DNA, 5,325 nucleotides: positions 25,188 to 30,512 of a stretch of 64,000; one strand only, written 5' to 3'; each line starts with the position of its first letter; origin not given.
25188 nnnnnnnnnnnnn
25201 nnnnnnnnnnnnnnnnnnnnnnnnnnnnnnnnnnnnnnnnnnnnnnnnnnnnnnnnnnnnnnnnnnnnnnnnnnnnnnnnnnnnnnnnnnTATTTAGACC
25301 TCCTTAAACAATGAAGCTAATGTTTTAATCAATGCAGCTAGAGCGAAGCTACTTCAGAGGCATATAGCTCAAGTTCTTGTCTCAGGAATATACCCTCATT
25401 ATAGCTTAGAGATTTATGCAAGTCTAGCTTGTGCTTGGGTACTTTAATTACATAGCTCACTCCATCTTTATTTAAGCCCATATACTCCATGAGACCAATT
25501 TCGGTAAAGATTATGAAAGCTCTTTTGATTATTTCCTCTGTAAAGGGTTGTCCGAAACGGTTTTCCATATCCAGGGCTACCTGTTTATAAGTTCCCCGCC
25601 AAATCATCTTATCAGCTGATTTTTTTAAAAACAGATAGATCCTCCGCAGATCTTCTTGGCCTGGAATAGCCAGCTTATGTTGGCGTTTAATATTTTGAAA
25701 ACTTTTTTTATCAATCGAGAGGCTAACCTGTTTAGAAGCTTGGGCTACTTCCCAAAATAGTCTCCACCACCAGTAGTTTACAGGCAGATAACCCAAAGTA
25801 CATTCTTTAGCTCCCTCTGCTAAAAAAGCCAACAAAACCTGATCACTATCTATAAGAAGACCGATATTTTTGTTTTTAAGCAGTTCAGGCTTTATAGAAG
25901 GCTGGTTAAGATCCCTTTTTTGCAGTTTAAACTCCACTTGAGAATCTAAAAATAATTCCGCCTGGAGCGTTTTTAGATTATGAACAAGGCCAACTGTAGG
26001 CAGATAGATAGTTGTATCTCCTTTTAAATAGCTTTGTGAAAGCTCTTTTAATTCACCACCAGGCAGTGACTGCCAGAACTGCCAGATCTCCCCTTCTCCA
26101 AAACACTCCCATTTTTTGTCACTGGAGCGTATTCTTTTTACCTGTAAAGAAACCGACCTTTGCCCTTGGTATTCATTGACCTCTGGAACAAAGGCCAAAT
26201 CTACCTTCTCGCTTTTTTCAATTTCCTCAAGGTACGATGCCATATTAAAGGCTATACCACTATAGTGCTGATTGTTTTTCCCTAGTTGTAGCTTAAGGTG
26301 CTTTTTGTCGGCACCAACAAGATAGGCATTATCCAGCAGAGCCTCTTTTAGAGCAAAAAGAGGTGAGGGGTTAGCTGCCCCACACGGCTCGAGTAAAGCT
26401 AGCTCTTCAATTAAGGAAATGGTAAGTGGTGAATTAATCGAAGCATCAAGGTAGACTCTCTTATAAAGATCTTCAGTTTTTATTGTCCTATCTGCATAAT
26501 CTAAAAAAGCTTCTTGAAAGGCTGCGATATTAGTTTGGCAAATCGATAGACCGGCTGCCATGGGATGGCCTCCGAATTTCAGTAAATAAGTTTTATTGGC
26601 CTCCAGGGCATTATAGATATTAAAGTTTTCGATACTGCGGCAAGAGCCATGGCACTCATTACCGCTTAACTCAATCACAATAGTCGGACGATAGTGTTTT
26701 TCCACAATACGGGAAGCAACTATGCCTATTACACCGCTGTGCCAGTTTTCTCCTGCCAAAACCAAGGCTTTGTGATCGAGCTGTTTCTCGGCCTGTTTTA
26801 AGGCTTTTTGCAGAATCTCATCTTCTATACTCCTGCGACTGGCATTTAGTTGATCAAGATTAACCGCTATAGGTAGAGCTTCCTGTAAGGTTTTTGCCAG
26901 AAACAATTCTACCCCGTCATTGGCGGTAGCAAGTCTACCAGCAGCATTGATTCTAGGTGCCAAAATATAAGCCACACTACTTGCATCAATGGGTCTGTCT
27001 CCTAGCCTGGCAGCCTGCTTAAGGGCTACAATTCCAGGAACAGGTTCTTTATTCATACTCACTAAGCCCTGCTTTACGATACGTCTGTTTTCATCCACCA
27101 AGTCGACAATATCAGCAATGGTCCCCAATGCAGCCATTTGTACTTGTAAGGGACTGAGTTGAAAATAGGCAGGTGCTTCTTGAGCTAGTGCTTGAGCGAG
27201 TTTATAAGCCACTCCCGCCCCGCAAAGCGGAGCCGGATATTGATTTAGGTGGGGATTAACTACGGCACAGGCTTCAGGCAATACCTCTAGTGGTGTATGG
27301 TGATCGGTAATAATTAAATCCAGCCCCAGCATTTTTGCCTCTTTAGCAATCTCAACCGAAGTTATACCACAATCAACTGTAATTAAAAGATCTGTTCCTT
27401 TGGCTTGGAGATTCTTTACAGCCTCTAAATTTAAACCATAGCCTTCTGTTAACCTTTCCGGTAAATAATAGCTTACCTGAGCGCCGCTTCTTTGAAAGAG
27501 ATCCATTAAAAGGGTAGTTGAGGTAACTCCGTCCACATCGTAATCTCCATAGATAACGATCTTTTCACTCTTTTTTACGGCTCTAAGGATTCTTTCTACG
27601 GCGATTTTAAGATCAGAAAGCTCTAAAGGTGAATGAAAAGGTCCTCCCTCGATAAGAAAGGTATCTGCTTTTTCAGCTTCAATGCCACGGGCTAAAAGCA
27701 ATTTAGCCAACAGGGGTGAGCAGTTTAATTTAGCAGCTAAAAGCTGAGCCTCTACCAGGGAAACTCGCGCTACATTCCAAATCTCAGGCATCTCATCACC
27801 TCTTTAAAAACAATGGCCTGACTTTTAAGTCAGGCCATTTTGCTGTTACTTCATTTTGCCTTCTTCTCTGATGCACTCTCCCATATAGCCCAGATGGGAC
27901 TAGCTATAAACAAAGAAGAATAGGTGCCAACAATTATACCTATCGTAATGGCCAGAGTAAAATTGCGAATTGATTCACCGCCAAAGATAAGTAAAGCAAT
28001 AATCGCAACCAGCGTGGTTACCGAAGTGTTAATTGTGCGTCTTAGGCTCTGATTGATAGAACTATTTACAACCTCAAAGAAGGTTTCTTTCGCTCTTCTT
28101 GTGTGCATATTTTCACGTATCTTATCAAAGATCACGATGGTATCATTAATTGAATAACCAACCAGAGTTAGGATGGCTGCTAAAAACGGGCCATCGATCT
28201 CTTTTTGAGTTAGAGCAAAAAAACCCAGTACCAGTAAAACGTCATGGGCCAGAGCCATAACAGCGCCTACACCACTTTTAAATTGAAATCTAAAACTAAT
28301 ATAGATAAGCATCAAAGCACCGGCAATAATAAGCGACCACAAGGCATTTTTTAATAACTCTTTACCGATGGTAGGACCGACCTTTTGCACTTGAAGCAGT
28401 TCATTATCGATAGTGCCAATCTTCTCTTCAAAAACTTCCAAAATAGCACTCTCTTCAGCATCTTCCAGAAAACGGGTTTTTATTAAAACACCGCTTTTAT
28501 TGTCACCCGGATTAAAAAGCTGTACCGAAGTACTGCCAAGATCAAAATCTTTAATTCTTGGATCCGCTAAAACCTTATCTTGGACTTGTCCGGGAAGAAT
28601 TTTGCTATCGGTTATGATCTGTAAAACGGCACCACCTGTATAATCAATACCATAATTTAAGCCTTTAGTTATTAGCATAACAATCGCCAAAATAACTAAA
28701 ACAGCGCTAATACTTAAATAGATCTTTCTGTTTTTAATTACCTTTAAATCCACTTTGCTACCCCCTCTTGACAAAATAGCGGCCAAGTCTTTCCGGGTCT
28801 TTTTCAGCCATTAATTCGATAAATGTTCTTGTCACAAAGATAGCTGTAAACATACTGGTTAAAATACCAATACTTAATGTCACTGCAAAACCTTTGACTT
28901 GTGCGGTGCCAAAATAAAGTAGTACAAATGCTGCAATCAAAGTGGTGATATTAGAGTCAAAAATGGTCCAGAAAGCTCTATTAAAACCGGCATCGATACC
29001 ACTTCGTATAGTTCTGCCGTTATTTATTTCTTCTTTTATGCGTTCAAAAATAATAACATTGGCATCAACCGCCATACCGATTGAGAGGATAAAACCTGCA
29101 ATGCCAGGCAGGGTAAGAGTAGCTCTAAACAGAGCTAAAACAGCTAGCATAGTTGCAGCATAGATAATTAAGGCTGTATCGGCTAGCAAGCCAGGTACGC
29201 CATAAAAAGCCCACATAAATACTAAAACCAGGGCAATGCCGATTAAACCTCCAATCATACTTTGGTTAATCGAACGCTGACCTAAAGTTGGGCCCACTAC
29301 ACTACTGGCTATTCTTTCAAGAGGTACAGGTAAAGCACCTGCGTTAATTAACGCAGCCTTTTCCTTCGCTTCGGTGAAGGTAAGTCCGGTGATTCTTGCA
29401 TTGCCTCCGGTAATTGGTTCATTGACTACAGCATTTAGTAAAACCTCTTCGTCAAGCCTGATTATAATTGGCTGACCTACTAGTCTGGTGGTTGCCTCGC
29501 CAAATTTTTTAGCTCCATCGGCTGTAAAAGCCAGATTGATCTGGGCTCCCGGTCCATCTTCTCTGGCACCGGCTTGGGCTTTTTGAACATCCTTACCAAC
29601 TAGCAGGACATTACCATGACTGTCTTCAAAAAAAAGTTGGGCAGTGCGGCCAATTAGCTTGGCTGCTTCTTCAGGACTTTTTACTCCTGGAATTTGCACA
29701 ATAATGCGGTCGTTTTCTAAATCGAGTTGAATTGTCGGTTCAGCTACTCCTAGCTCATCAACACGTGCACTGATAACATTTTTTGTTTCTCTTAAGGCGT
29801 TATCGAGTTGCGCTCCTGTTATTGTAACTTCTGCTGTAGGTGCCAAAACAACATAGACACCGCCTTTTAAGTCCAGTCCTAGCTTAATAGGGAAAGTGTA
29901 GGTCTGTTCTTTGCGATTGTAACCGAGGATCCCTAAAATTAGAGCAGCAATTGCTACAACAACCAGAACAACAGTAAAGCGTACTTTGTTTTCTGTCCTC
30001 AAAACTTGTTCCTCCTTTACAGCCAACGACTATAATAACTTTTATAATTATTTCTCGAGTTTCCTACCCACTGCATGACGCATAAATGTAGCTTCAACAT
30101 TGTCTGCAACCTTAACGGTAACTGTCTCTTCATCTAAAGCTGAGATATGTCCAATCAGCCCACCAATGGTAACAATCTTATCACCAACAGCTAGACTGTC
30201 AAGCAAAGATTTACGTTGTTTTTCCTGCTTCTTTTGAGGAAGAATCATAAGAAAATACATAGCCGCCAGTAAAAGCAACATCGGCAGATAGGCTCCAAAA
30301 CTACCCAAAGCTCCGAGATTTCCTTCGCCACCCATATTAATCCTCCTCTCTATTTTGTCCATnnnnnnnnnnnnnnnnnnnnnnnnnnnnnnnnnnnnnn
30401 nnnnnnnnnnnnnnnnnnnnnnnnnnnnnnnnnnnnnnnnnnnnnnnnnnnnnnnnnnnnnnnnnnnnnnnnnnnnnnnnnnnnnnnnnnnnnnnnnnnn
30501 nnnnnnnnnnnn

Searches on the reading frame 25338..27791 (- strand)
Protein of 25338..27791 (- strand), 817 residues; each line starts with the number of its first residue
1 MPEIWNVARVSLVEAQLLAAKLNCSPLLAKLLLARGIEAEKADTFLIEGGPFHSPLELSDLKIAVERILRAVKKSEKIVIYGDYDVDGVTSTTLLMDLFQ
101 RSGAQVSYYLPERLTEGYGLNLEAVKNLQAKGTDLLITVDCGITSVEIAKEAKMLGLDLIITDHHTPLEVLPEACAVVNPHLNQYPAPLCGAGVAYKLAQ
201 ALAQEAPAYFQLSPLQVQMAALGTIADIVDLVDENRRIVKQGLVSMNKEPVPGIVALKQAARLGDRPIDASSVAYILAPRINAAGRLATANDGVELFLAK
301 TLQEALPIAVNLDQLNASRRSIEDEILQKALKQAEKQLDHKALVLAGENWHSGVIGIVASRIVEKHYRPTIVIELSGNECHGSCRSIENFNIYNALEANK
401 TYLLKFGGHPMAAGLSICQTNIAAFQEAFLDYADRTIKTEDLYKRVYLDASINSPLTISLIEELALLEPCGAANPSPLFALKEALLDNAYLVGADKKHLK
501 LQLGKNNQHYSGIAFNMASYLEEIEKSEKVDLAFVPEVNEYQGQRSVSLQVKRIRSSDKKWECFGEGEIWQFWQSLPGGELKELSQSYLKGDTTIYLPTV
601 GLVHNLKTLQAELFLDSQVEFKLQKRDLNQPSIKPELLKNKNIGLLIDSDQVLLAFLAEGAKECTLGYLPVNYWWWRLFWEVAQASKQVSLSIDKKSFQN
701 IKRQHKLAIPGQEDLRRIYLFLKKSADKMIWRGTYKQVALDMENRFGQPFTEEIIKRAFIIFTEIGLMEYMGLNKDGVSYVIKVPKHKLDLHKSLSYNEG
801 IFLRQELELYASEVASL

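Call 78: search_protein_families(library=pfam, proteins=[window:25338-27791:-], max_evalue=0.00001)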
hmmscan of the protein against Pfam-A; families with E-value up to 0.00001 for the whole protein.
window:25338-27791:- (817 aa): 3 families
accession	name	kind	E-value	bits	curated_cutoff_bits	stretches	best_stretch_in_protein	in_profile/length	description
PF17768.7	RecJ_OB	-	1.2e-28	99.8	27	1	456-552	10-106/107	RecJ OB domain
PF01368.27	DHH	-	7.8e-27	94.5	28.1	1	77-218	1-119/125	DHH family, N-terminal domain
PF02272.25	DHHA1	-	1.2e-14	55.1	25.9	1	341-432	3-99/102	DHHA1 domain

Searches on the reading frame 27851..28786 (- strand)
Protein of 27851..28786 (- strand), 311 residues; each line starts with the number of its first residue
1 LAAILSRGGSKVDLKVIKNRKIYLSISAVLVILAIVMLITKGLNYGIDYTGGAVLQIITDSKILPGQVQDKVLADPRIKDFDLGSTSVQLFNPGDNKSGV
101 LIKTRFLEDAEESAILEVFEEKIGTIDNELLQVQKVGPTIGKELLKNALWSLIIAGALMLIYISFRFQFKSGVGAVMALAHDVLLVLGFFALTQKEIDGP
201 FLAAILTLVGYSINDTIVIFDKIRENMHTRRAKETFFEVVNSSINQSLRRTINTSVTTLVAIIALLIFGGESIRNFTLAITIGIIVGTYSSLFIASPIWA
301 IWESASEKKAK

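Call 78: search_protein_families(library=pfam, proteins=[window:27851-28786:-], max_evalue=0.00001)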
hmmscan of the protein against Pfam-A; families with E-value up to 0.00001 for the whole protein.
window:27851-28786:- (311 aa): 2 families
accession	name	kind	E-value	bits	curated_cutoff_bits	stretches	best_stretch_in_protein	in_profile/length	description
PF02355.23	SecD_SecF_C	-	1.7e-65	220.4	20.5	1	123-303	9-187/189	Protein export membrane protein SecD/SecF, C-terminal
PF07549.19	Sec_GG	-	6.4e-07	29.2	20.3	1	37-57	2-22/28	SecD/SecF GG Motif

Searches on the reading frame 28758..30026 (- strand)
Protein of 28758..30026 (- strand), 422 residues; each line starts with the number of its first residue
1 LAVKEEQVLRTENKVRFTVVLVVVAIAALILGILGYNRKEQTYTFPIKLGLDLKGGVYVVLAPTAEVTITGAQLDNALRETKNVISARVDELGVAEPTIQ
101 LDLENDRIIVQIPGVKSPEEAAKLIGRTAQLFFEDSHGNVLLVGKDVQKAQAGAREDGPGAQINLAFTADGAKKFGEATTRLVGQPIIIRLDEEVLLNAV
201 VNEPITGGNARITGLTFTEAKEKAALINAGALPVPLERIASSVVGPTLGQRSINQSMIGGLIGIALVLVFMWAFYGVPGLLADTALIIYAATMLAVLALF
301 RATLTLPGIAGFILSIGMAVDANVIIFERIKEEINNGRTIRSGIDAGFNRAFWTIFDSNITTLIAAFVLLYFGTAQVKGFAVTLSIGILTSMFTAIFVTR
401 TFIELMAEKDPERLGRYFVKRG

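Call 78: search_protein_families(library=pfam, proteins=[window:28758-30026:-], max_evalue=0.00001)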
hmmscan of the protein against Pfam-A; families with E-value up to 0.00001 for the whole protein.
window:28758-30026:- (422 aa): 4 families
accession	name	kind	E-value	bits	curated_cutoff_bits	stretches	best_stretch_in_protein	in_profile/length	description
PF22599.2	SecDF_P1_head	-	1.3e-22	80.2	27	1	139-234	18-114/114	SecDF, P1 head subdomain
PF21760.3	SecD_1st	-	5.9e-20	70.9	27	1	80-136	3-58/60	Protein translocase subunit SecDF, P1 domain, N-terminal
PF02355.23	SecD_SecF_C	-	1.1e-16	61.2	20.5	1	237-408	14-188/189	Protein export membrane protein SecD/SecF, C-terminal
PF03176.21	MMPL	-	1.3e-07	31.3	20.5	1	254-399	143-295/333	MMPL family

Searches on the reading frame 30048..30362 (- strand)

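Call 78: search_protein_families(library=pfam, proteins=[window:30048-30362:-], max_evalue=0.00001)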
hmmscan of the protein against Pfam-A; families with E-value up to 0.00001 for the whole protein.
window:30048-30362:- (104 aa): 1 family
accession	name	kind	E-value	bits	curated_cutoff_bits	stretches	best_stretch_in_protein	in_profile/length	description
PF02699.20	YajC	-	4.3e-27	94.3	28.2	1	25-99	3-77/78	Preprotein translocase subunit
